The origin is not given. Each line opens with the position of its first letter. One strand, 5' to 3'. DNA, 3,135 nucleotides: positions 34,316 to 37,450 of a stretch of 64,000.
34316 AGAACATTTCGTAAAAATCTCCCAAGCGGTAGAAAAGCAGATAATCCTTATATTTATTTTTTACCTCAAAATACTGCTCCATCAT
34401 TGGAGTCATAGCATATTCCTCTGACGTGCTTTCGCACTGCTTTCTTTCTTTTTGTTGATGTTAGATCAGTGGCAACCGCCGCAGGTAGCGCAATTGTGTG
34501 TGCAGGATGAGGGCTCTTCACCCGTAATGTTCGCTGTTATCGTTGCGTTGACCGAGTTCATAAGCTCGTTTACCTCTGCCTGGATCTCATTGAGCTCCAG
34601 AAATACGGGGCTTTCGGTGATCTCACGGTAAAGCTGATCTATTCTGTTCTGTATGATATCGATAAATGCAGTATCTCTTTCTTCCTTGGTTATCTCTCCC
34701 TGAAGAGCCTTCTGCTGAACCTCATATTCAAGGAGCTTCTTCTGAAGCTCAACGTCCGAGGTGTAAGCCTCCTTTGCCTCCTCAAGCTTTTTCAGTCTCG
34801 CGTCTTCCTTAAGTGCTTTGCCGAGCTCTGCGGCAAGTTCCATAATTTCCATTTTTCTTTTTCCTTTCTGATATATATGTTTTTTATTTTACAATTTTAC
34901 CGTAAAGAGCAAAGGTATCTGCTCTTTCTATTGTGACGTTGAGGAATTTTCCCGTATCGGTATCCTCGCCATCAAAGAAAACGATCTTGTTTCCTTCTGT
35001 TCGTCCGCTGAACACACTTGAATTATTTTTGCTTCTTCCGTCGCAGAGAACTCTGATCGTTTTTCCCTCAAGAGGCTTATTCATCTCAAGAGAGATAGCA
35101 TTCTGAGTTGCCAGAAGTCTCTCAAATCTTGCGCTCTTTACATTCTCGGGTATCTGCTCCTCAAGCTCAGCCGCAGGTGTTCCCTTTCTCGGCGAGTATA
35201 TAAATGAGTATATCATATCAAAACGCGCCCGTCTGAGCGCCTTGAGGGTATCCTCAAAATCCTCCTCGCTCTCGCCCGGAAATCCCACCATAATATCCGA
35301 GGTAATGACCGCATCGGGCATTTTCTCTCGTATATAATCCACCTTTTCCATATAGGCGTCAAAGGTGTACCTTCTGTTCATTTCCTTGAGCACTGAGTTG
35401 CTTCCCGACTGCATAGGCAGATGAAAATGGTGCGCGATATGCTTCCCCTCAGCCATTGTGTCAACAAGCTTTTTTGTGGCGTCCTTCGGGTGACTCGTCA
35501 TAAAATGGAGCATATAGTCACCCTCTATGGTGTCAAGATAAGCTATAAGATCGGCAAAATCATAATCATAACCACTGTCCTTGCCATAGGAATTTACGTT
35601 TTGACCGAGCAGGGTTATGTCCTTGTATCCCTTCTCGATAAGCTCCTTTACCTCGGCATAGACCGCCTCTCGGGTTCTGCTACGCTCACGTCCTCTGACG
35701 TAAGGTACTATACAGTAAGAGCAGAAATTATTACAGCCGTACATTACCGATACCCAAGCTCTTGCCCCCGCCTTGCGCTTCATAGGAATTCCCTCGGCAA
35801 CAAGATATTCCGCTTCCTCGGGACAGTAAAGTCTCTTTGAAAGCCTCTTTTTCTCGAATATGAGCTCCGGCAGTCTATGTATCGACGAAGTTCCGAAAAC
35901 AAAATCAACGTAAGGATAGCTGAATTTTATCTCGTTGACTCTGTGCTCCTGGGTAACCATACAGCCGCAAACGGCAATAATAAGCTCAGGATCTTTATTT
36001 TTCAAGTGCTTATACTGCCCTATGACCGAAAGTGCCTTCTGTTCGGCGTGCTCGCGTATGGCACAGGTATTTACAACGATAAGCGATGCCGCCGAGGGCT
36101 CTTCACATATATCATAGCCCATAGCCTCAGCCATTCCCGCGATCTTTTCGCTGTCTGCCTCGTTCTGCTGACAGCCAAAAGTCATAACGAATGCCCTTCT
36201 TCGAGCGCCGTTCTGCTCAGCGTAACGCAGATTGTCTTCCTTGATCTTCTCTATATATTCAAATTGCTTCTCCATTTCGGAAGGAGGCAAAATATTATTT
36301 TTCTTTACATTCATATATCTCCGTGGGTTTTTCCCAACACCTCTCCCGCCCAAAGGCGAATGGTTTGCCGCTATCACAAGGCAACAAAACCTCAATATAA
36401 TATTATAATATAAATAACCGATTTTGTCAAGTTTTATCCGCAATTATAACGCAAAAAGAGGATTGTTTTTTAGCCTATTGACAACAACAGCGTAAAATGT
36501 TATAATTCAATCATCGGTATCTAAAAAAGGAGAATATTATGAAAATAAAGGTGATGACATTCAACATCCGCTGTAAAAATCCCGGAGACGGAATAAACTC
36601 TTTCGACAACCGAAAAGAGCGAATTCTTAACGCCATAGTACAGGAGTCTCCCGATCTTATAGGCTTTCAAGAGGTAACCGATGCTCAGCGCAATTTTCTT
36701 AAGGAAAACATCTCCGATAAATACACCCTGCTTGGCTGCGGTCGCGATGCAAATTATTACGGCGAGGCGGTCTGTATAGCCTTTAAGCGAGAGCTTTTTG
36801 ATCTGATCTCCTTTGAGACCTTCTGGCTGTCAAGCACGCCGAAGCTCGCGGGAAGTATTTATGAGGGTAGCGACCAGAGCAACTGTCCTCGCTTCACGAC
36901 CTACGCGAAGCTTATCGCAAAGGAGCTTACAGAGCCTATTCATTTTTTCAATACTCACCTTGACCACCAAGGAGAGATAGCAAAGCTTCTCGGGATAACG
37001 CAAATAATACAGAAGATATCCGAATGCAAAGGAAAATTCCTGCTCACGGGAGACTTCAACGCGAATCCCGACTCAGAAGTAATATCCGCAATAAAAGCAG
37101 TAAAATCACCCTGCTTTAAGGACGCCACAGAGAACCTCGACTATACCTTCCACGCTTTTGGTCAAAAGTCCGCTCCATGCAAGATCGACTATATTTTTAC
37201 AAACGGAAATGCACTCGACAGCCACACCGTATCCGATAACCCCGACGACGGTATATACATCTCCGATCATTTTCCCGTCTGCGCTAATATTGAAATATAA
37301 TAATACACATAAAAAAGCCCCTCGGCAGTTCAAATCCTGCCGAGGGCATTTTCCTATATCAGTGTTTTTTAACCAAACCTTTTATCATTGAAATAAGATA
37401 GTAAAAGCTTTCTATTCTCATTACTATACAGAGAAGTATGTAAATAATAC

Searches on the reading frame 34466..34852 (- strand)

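Call 6: search_protein_families(library=pfam, proteins=[window:34466-34852:-], max_evalue=0.001)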
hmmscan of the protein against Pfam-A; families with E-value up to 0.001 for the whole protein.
window:34466-34852:- (128 aa): 1 family
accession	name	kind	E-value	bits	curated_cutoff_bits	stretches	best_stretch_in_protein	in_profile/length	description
PF06133.16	Com_YlbF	-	8e-16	58.9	23.9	1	3-109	1-104/105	Control of competence regulator ComK, YlbF/YmcA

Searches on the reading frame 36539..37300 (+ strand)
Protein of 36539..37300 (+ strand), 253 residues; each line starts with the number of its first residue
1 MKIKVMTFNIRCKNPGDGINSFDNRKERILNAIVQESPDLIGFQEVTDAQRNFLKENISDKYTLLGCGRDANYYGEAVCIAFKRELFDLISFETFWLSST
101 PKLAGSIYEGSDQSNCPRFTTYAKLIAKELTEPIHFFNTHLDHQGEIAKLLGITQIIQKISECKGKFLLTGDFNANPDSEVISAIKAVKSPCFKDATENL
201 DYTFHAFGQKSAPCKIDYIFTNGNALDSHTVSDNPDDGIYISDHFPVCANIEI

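Call 6: search_protein_families(library=pfam, proteins=[window:36539-37300:+], max_evalue=0.001)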
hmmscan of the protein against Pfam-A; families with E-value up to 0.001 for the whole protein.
window:36539-37300:+ (253 aa): 2 families
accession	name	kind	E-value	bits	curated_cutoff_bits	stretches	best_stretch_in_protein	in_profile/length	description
PF03372.29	Exo_endo_phos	-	2.4e-17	63.9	24.5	1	6-244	1-225/225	Endonuclease/Exonuclease/phosphatase family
PF22669.2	Exo_endo_phos2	-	0.00024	21.2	27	0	6-57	1-47/288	Endonuclease/Exonuclease/phosphatase family 2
